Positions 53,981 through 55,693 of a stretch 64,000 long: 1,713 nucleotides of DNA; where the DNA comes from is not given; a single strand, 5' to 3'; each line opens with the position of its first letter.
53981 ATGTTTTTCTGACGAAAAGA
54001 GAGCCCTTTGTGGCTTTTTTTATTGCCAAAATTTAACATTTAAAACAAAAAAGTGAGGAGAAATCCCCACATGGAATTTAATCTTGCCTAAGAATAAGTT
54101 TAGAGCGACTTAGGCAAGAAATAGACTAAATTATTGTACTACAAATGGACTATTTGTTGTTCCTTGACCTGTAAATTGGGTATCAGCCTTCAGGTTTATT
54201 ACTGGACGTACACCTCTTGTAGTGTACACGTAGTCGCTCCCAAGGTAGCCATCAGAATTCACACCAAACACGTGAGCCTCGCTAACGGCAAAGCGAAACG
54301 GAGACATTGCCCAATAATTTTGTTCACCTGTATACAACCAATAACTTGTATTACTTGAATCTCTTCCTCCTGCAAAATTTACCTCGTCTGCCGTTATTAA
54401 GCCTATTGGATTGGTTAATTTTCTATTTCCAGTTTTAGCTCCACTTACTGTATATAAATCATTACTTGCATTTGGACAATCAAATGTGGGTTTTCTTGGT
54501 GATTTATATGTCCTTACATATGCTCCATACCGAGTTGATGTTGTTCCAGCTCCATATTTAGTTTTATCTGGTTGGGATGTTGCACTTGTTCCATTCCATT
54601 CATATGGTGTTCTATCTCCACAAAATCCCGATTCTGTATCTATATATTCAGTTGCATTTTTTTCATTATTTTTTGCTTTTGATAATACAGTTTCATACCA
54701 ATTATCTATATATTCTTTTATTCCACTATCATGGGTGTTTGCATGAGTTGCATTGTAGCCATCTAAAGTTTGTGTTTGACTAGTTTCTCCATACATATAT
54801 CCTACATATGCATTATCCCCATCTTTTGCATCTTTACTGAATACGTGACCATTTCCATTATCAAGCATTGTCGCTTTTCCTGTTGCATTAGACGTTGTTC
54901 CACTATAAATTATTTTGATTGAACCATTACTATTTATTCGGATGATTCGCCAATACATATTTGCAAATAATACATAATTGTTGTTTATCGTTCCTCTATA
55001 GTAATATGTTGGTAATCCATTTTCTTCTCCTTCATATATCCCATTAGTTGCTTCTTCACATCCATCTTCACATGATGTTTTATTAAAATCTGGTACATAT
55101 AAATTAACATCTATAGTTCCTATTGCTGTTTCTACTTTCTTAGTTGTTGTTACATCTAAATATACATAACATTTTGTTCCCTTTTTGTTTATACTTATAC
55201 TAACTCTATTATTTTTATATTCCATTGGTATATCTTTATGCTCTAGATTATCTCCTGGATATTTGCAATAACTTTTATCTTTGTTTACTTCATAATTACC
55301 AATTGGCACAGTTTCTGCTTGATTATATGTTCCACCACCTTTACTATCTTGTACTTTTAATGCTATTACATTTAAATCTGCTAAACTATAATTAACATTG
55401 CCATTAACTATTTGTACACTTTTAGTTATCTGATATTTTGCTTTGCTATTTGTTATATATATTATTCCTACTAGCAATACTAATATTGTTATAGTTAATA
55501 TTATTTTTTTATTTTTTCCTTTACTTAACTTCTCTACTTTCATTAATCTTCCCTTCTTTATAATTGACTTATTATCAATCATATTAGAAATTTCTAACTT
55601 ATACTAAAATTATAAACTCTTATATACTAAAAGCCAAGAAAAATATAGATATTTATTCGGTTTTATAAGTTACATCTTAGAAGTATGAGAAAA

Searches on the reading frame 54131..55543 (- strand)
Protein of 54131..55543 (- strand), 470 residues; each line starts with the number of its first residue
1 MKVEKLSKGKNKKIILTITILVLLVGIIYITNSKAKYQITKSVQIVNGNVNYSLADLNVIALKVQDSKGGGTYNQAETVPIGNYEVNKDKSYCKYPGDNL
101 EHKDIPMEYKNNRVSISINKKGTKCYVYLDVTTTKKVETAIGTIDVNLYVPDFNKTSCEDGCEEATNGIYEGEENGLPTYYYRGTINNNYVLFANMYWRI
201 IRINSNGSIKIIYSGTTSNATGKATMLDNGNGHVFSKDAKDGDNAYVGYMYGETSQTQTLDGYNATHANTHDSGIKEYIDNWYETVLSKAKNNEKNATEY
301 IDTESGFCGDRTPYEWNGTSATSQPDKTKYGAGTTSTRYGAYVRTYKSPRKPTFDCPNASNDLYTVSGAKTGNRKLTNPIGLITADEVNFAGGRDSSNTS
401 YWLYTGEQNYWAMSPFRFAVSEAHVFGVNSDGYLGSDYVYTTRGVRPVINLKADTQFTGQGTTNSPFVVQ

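Call 13: search_protein_families(library=pfam, proteins=[window:54131-55543:-], max_evalue=0.01)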
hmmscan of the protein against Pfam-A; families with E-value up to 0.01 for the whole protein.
window:54131-55543:- (470 aa): 2 families
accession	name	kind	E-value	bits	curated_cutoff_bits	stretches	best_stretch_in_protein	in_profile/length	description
PF19789.6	DUF6273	-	0.002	18.5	23.5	1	405-452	123-171/172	Domain of unknown function (DUF6273)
PF02706.20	Wzz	-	0.0023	18.6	25.5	1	10-55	14-55/91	Chain length determinant protein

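Call 14: search_protein_families(library=ncbifam, proteins=[window:54131-55543:-], max_evalue=0.01)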
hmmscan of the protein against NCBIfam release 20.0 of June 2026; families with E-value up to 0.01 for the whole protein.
window:54131-55543:- (470 aa): 1 family
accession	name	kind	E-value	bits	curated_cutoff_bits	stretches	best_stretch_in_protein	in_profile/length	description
NF002854.0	PRK03147.1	subfamily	0.0054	16.6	170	0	10-72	3-65/176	thiol-disulfide oxidoreductase ResA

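Call 16: find_homologous_proteins(query=window:54131-55543:-)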
Query window:54131-55543:- (470 aa): 4358 proteins with E <= 0.001 among 8000 candidates; the best 120 are listed.
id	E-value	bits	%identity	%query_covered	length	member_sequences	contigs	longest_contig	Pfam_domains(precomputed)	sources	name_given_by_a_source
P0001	0.0e+0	1067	100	100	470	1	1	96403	-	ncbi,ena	-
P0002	1.1e-248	844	80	100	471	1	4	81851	-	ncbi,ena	-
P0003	2.4e-223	760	73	100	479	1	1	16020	-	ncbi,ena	-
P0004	4.0e-157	542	55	100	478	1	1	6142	-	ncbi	-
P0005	7.4e-148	511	55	97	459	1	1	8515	-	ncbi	-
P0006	2.0e-136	474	54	90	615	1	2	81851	-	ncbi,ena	-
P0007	4.9e-122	426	36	98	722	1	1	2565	PF19789.7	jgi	-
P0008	3.1e-120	420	50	100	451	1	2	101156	PF19789.7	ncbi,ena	-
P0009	5.4e-118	413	65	64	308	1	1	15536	-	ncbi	-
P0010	1.1e-113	399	45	68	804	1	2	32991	PF19789.7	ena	-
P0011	1.5e-113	398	45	68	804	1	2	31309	PF19789.7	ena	-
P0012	6.4e-113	396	43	68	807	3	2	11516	-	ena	-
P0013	1.8e-112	395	45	68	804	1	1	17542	PF19789.7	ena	-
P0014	4.2e-112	393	45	100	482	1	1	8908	-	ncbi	-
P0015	4.6e-112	393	45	100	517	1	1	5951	PF19789.7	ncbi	-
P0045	6.2e-101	357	52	83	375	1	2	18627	-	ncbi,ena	-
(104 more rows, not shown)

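Call 17: find_encoding_contigs(protein=P0002, flank=3000, max_places=4)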
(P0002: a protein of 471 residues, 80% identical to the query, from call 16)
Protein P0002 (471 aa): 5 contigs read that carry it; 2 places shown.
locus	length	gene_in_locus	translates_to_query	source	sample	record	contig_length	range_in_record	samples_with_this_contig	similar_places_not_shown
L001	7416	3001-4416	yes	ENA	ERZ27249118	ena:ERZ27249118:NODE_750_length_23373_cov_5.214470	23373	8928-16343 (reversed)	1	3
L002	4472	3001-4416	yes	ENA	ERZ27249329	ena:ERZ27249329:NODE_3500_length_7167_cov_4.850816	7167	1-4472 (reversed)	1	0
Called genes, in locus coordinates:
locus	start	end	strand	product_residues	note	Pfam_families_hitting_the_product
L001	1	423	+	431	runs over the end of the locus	PF19295:SufBD_N, PF01458:SUFBD_core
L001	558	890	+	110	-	PF00436:SSB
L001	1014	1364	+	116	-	PF12844:HTH_19, PF13560:HTH_31, PF01381:HTH_3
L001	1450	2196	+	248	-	-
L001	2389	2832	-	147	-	PF12844:HTH_19 (weak), PF01381:HTH_3 (weak), PF12844:HTH_19, PF13560:HTH_31 (weak), PF01381:HTH_3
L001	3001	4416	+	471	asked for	-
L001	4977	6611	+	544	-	PF00753:Lactamase_B (weak), PF12706:Lactamase_B_2 (weak), PF22505:RNase_J_b_CASP, PF07521:RMMBL (weak), PF17770:RNase_J_C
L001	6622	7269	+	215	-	-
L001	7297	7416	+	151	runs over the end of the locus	-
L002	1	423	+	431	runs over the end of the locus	PF19295:SufBD_N, PF01458:SUFBD_core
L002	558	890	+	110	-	PF00436:SSB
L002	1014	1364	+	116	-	PF12844:HTH_19, PF13560:HTH_31, PF01381:HTH_3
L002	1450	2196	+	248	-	-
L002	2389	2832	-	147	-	PF12844:HTH_19 (weak), PF01381:HTH_3 (weak), PF12844:HTH_19, PF13560:HTH_31 (weak), PF01381:HTH_3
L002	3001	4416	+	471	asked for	-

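Call 18: find_encoding_contigs(protein=P0003, flank=3000, max_places=4)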
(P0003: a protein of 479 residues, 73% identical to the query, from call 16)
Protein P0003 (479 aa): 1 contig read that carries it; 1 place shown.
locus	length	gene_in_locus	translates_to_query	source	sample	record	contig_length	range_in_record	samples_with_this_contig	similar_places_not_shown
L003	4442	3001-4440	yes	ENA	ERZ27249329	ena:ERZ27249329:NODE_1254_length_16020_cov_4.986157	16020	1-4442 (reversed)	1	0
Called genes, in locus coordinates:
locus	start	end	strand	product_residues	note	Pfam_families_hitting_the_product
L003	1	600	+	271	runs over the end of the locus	PF00398:RrnaAD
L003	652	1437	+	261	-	PF05582:Peptidase_U57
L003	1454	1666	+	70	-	PF06257:VEG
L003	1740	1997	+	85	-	PF04026:SpoVG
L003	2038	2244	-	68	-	PF01381:HTH_3, PF12844:HTH_19, PF13443:HTH_26 (weak)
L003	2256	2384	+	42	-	-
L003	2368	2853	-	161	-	PF12844:HTH_19, PF13560:HTH_31 (faint), PF01381:HTH_3, PF12844:HTH_19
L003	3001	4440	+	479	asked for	?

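Call 27: find_encoding_contigs(protein=P0001, flank=2000, max_places=6)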
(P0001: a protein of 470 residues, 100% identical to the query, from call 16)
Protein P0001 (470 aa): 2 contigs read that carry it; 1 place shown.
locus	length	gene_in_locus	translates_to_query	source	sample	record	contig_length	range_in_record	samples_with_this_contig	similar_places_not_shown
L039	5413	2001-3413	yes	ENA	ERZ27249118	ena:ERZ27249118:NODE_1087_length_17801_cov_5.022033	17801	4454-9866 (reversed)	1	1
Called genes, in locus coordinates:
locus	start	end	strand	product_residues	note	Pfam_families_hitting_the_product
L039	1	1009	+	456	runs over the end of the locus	PF07949:YbbR (weak)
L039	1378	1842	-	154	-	PF13560:HTH_31 (weak), PF01381:HTH_3, PF12844:HTH_19 (weak), PF13443:HTH_26 (weak), PF12844:HTH_19, PF01381:HTH_3 (weak)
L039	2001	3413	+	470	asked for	-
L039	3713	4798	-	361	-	PF01098:FTSW_RODA_SPOVE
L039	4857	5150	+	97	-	-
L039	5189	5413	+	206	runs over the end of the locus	PF01832:Glucosaminidase (weak)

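Call 28: find_encoding_contigs(protein=P0045, flank=3000, max_places=4)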
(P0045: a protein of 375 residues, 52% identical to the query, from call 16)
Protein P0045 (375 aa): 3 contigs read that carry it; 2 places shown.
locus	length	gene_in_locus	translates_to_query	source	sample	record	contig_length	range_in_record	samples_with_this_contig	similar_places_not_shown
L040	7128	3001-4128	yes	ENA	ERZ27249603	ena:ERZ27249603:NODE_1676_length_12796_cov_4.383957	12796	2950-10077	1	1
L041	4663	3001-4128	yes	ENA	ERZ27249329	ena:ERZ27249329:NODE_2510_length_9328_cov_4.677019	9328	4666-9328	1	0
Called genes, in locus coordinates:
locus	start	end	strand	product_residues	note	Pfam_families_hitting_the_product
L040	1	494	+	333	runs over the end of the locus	-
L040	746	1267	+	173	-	PF13958:ToxN_toxin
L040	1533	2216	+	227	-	PF00899:ThiF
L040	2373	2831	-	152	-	PF07022:Phage_CI_repr (weak), PF12844:HTH_19, PF13560:HTH_31 (faint), PF13744:HTH_37 (faint), PF01381:HTH_3, PF13443:HTH_26 (faint), PF01381:HTH_3, PF12844:HTH_19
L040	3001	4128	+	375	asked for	-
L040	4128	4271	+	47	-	-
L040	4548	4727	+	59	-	-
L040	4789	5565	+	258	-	-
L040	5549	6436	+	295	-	PF01636:APH (faint)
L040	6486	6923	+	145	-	PF00293:NUDIX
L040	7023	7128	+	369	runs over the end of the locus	PF04055:Radical_SAM (weak)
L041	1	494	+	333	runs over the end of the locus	-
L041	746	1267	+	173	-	PF13958:ToxN_toxin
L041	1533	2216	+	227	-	PF00899:ThiF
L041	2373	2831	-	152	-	PF07022:Phage_CI_repr (weak), PF12844:HTH_19, PF13560:HTH_31 (faint), PF13744:HTH_37 (faint), PF01381:HTH_3, PF13443:HTH_26 (faint), PF01381:HTH_3, PF12844:HTH_19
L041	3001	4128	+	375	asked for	-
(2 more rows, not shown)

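Call 29: find_encoding_contigs(protein=P0008, flank=3000, max_places=4)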
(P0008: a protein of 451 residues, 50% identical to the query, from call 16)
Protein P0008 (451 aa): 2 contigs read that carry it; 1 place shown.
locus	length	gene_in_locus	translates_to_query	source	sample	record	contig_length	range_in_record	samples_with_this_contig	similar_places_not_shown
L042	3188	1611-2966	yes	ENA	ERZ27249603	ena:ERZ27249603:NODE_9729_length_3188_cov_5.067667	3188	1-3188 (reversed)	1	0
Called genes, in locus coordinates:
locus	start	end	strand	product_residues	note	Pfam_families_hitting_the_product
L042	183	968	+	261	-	PF06541:ABC_trans_CmpB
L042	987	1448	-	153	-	PF12844:HTH_19, PF13560:HTH_31 (faint), PF01381:HTH_3, PF13443:HTH_26 (faint), PF12844:HTH_19, PF01381:HTH_3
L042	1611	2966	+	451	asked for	PF19789:DUF6273 (weak)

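Call 30: find_encoding_contigs(protein=P0004, flank=3000, max_places=4)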
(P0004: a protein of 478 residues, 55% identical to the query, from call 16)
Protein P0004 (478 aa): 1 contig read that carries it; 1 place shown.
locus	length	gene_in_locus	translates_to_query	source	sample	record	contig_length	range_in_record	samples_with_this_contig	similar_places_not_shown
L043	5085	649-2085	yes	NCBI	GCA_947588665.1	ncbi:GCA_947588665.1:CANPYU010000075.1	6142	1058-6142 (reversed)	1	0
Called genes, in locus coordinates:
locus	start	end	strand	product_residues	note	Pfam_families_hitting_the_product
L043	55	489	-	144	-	PF12844:HTH_19, PF13443:HTH_26 (faint), PF01381:HTH_3, PF13560:HTH_31 (weak), PF01381:HTH_3, PF12844:HTH_19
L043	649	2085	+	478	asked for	-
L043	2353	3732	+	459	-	PF28494:GlyRS_ins_1 (faint), PF00587:tRNA-synt_2b, PF03129:HGTP_anticodon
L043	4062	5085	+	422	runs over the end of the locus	PF25888:WHD_DnaB, PF07261:DnaB_2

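Call 58: predict_structure(alignment_id=A3)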
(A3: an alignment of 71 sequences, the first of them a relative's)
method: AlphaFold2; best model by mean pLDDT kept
length: 470 residues; sequences in the alignment: 71
mean_pLDDT: 88.4   pTM: 0.81
mean pLDDT of the five models: 88.4, 88.2, 87.5, 87.0, 86.7
residues with pLDDT >= 90: 343; 70-90: 78; 50-70: 18; < 50: 31
segments of 3 or more residues with pLDDT < 50: 1-9, 34-55
pLDDT, mean of each block of 10 residues (from residue 1): 41 67 75 43 34 52 85 89 89 90 91 87 91 91 94 94 94 97 97 98 98 95 95 87 89 96 97 97 98 96 97 87 88 95 92 95 96 97 98 94 93 95 95 95 97 97 97
secondary structure, 60 per line:
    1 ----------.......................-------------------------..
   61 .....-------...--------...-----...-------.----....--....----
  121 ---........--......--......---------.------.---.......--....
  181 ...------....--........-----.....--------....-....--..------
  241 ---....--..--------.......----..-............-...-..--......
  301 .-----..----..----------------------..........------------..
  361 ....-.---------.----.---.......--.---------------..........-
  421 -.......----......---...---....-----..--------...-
elements in order: H11-33 E59-65 E73-75 E84-86 E92-94 E107-110 E113-116 E124-131 E134-139 E142-147 E168-174 E177-183 E190-193 E196-203 E209-213 H222-225 H227-230 H244-247 H260-266 H274-285 H297-300 E337-339 H340-346 H359-362 H385-391 E410-419 E422-428 E433-438 E442-444 E448-451 E467-469

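Call 61: fold_search(model_id=the predicted structure, library=pdb)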
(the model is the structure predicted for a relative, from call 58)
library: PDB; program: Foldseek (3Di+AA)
matches with E <= 10: 177; with E <= 0.001: 0
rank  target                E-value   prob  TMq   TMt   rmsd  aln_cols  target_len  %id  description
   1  4eps                  9.1e-02  0.06  0.13  0.13  18.8       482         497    9  Crystal structure of a fimbrial protein (BACOVA_04982) from Bacteroides ovatus ATCC 8483 at 1.85 A resolution (released 2012-06-13)
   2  8q4e_A                4.0e-01  0.41  0.11  0.35   5.4        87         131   23  Structure of Legionella pneumophila Lcl C-terminal domain (released 2023-12-27)
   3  5aoh_B                9.3e-01  0.04  0.13  0.21  20.4       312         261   10  Crystal Structure of CarF (released 2017-01-25)
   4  5tvu_A                1.1e+00  0.03  0.06  0.05   8.2        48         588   17  Crystal structure of mitochondrial Hsp90 (TRAP1) with ATP in absence of Mg (released 2018-03-14)
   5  2hx0                  1.2e+00  0.04  0.05  0.15  15.5        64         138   12  Three-dimensional structure of the hypothetical protein from Salmonella cholerae-suis (aka Salmonella enterica) at the r (released 2006-09-19)
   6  5aoh_A                1.2e+00  0.03  0.13  0.20  20.9       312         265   10  Crystal Structure of CarF (released 2017-01-25)
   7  5tvw_B                1.2e+00  0.03  0.06  0.05   8.2        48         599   17  Crystal structure of mitochondrial Hsp90 (TRAP1) with ATP in absence of Mg, hemi-hydrolyzed (released 2018-03-14)
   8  2p6y                  1.2e+00  0.03  0.05  0.14  13.1        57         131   16  X-ray structure of the protein Q9KM02_VIBCH from Vibrio cholerae at the resolution 1.63 A. Northeast Structural Genomics (released 2007-06-05)
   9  3htn_B                1.2e+00  0.03  0.05  0.14  13.3        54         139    7  Crystal structure of a putative dna binding protein (bt_1116) from bacteroides thetaiotaomicron vpi-5482 at 1.50 A res (released 2009-06-30)
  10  4z1i_B                1.2e+00  0.03  0.06  0.06   8.1        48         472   21  Crystal structure of human Trap1 with AMPPNP (released 2015-04-29)
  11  7exp_A                1.2e+00  0.03  0.05  0.05   8.3        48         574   17  Crystal structure of zebrafish TRAP1 with AMPPNP and MitoQ (released 2022-01-05)
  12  2nmu                  1.3e+00  0.03  0.05  0.14  15.5        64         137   12  Crystal structure of the hypothetical protein from Salmonella typhimurium LT2. Northeast Structural Genomics Consortium  (released 2006-11-07)
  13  4z1i_A                1.3e+00  0.03  0.06  0.07   8.2        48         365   21  Crystal structure of human Trap1 with AMPPNP (released 2015-04-29)
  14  5tvw_A                1.3e+00  0.02  0.05  0.04   8.4        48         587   19  Crystal structure of mitochondrial Hsp90 (TRAP1) with ATP in absence of Mg, hemi-hydrolyzed (released 2018-03-14)
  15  4ipe_A                1.4e+00  0.03  0.06  0.05   8.1        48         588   17  Crystal structure of mitochondrial Hsp90 (TRAP1) with AMPPNP (released 2014-01-22)
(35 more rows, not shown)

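Call 74: search_protein_families(library=phrogs, proteins=[window:54131-55543:-], max_evalue=0.001)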
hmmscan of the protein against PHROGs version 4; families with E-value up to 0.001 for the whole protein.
window:54131-55543:- (470 aa): 0 families

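Call 75: search_protein_families(library=padloc, proteins=[window:54131-55543:-], max_evalue=0.001)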
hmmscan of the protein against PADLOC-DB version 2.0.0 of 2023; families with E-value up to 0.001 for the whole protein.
window:54131-55543:- (470 aa): 0 families

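Call 77: fold_search(model_id=the predicted structure, library=viral)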
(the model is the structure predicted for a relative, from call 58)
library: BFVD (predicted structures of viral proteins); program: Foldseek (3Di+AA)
matches with E <= 10: 128; with E <= 0.001: 5
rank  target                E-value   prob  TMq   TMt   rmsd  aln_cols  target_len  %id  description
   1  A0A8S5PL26            6.2e-06  1.00  0.25  0.23  15.2       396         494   12  DUF6273 domain-containing protein [Siphoviridae sp. ctOSJ35]
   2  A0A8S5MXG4            2.5e-04  0.44  0.15  0.12  22.6       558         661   12  DUF6273 domain-containing protein [Siphoviridae sp. ct91l7]
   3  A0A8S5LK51            2.6e-04  1.00  0.24  0.29  11.1       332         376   13  DUF6273 domain-containing protein [Siphoviridae sp. ctnhN1]
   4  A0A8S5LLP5            2.8e-04  1.00  0.25  0.17  11.2       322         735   13  Interferon alpha/beta receptor 1, Interferon I interferon signaling complex [Siphoviridae sp. ctvok7]
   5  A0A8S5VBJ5            4.9e-04  0.99  0.25  0.41  17.9       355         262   10  ATP-binding sugar transporter [Myoviridae sp. ctbEa13]
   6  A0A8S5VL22            2.7e-03  0.69  0.21  0.15  14.4       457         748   10  (no name in the UniProt tables at hand)
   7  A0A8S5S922            3.4e-03  0.18  0.14  0.10  30.7       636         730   10  Tail-collar fiber protein [Caudovirales sp. ctTVN2]
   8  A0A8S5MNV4            7.0e-03  1.00  0.27  0.57   7.0       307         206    9  DUF6273 domain-containing protein [Myoviridae sp. ctI7W9]
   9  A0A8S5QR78            9.8e-03  0.69  0.21  0.34  14.9       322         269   12  Uncharacterized protein [Siphoviridae sp. ctE6L85]
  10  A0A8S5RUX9            1.7e-02  0.72  0.19  0.17  12.7       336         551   10  (no name in the UniProt tables at hand)
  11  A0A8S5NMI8            2.2e-02  0.82  0.20  0.33  11.8       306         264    8  Retinoblastoma-binding protein-like protein [Siphoviridae sp. ctGMq5]
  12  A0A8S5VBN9            3.1e-02  0.92  0.24  0.34   8.5       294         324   14  DUF6273 domain-containing protein [Myoviridae sp. ctbEa13]
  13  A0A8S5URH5            8.5e-02  0.75  0.11  0.15   9.1        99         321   15  Uncharacterized protein [Myoviridae sp. ctsIb3]
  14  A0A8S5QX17            8.5e-02  0.18  0.17  0.15  17.8       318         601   11  Concanavalin A-like lectin/glucanase superfamily protein [Siphoviridae sp. ctcuE16]
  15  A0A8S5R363            9.5e-02  0.33  0.11  0.27  11.3       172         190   12  DUF6273 domain-containing protein [Siphoviridae sp. ct6d71]
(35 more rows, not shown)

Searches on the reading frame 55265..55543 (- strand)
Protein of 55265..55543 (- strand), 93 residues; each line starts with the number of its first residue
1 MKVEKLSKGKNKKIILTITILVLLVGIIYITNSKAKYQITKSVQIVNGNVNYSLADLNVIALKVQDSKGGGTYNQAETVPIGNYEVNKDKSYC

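Call 23: find_related_loci(query=A2, collection=genome_contigs, flank=3000)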
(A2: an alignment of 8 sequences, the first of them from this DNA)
Query A2 (93 aa) in genome_contigs; peptide patterns used: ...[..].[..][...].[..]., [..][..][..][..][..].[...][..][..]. (x = any residue, [..] = any of these).
75 stretches matched a pattern; 33 encode a relative of the query (tblastn E <= 1e-3); 33 distinct loci.
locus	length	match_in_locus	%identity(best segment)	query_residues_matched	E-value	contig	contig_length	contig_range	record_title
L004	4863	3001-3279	67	1-93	4e-39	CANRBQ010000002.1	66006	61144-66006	MAG: uncultured Bacilli bacterium isolate Lapin-028__bin40 genome assembly, contig: Lapin-028__NODE_368_length_66006_cov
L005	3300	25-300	66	1-93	8e-36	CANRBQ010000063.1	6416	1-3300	MAG: uncultured Bacilli bacterium isolate Lapin-028__bin40 genome assembly, contig: Lapin-028__NODE_13160_length_6416_co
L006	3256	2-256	67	9-93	2e-33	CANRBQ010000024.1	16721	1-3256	MAG: uncultured Bacilli bacterium isolate Lapin-028__bin40 genome assembly, contig: Lapin-028__NODE_3849_length_16721_co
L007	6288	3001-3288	54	1-93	8e-28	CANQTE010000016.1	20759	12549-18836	MAG: uncultured Bacilli bacterium isolate Lapin-008__bin76 genome assembly, contig: Lapin-008__NODE_2922_length_20759_co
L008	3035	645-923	45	1-93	9e-27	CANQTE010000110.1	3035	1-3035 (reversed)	MAG: uncultured Bacilli bacterium isolate Lapin-008__bin76 genome assembly, contig: Lapin-008__NODE_27314_length_3035_co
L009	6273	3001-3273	52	1-93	3e-26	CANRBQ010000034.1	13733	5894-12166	MAG: uncultured Bacilli bacterium isolate Lapin-028__bin40 genome assembly, contig: Lapin-028__NODE_5029_length_13733_co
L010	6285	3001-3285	53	1-93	5e-25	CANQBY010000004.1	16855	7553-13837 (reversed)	MAG: uncultured Bacilli bacterium isolate Lapin-001__bin80 genome assembly, contig: Lapin-001__NODE_3491_length_16855_co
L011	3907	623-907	49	1-93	1e-23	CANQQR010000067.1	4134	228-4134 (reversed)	MAG: uncultured Bacilli bacterium isolate Lapin-008__bin6 genome assembly, contig: Lapin-008__NODE_18766_length_4134_cov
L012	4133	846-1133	45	1-93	7e-23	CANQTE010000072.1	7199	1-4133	MAG: uncultured Bacilli bacterium isolate Lapin-008__bin76 genome assembly, contig: Lapin-008__NODE_9862_length_7199_cov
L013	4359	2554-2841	48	1-93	3e-22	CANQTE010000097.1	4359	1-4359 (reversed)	MAG: uncultured Bacilli bacterium isolate Lapin-008__bin76 genome assembly, contig: Lapin-008__NODE_17602_length_4359_co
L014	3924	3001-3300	41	1-93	2e-21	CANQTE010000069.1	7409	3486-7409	MAG: uncultured Bacilli bacterium isolate Lapin-008__bin76 genome assembly, contig: Lapin-008__NODE_9520_length_7409_cov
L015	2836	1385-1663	48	1-93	1e-20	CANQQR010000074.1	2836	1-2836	MAG: uncultured Bacilli bacterium isolate Lapin-008__bin6 genome assembly, contig: Lapin-008__NODE_29733_length_2836_cov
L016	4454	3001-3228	50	14-93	4e-20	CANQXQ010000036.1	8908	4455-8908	MAG: uncultured Bacilli bacterium isolate Lapin-020__bin23 genome assembly, contig: Lapin-020__NODE_11681_length_8908_co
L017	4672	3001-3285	52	1-93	6e-20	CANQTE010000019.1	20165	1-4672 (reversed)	MAG: uncultured Bacilli bacterium isolate Lapin-008__bin76 genome assembly, contig: Lapin-008__NODE_3040_length_20165_co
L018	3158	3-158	67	18-69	1e-19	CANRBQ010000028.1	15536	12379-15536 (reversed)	MAG: uncultured Bacilli bacterium isolate Lapin-028__bin40 genome assembly, contig: Lapin-028__NODE_4274_length_15536_co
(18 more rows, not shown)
